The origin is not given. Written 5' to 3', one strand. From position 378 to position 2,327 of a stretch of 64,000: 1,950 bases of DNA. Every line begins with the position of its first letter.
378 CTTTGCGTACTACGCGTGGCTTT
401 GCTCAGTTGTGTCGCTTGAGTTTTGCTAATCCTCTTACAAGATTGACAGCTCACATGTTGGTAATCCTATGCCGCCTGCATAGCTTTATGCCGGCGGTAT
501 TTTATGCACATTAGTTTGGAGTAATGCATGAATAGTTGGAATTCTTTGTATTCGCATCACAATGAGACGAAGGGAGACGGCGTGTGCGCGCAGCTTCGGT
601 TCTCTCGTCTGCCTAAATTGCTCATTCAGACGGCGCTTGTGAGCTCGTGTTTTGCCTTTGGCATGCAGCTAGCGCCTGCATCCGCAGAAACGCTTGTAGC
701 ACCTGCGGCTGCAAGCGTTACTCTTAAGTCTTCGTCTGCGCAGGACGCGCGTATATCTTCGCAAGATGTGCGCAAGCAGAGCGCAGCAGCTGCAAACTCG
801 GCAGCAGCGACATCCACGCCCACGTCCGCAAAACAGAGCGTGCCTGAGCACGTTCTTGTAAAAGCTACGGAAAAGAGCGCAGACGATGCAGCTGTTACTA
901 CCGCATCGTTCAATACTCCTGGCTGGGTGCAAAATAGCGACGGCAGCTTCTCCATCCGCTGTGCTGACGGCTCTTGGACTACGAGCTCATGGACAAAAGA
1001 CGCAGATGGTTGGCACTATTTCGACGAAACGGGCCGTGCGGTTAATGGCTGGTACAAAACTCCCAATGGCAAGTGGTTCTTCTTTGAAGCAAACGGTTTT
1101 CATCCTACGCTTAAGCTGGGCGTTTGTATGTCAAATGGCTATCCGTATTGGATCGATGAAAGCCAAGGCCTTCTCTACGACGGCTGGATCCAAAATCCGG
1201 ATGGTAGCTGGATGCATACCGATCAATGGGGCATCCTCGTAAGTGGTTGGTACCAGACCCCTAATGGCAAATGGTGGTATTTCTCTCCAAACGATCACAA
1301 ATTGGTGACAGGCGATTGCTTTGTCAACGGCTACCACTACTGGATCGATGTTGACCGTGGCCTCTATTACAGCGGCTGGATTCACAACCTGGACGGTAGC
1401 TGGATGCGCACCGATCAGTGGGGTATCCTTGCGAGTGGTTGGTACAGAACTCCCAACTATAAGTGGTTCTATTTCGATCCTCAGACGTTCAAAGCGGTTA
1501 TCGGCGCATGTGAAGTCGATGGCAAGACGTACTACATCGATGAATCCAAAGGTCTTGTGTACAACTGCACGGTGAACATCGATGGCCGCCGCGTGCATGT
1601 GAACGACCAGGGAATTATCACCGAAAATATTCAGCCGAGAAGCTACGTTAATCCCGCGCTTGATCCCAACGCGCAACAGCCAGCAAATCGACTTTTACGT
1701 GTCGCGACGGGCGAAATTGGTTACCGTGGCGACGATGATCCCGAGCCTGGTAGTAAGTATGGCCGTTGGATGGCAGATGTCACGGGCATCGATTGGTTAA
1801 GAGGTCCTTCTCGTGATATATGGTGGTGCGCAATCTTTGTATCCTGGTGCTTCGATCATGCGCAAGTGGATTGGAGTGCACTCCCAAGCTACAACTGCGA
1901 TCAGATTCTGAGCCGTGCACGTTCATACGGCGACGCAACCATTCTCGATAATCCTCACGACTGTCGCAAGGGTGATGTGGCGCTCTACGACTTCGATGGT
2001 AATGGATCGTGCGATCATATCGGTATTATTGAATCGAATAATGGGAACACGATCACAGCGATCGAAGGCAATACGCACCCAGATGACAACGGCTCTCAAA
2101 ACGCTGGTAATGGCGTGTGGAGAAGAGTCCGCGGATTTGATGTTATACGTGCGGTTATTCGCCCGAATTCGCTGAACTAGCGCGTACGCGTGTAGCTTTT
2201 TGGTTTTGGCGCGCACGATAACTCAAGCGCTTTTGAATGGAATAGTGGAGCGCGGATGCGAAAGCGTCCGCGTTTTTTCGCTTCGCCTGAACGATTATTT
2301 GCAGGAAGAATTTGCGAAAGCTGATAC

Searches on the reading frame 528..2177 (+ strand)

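Call 32: search_protein_families(library=ncbifam, proteins=[window:528-2177:+], max_evalue=1e-10)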
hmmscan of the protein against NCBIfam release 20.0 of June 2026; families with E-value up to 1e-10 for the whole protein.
window:528-2177:+ (550 aa): 3 families
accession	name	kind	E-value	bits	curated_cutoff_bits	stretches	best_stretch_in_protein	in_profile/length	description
NF033930.1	pneumo_PspA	exception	4e-19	68.8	850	1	77-359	393-655/659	pneumococcal surface protein A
NF033838.0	PspC_subgroup_1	exception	9e-19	67.6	700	1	80-359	411-679/684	pneumococcal surface protein PspC, choline-binding form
NF033840.1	PspC_relate_1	equivalog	8.7e-15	53.8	850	0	226-360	836-963/967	PspC-related protein choline-binding protein 1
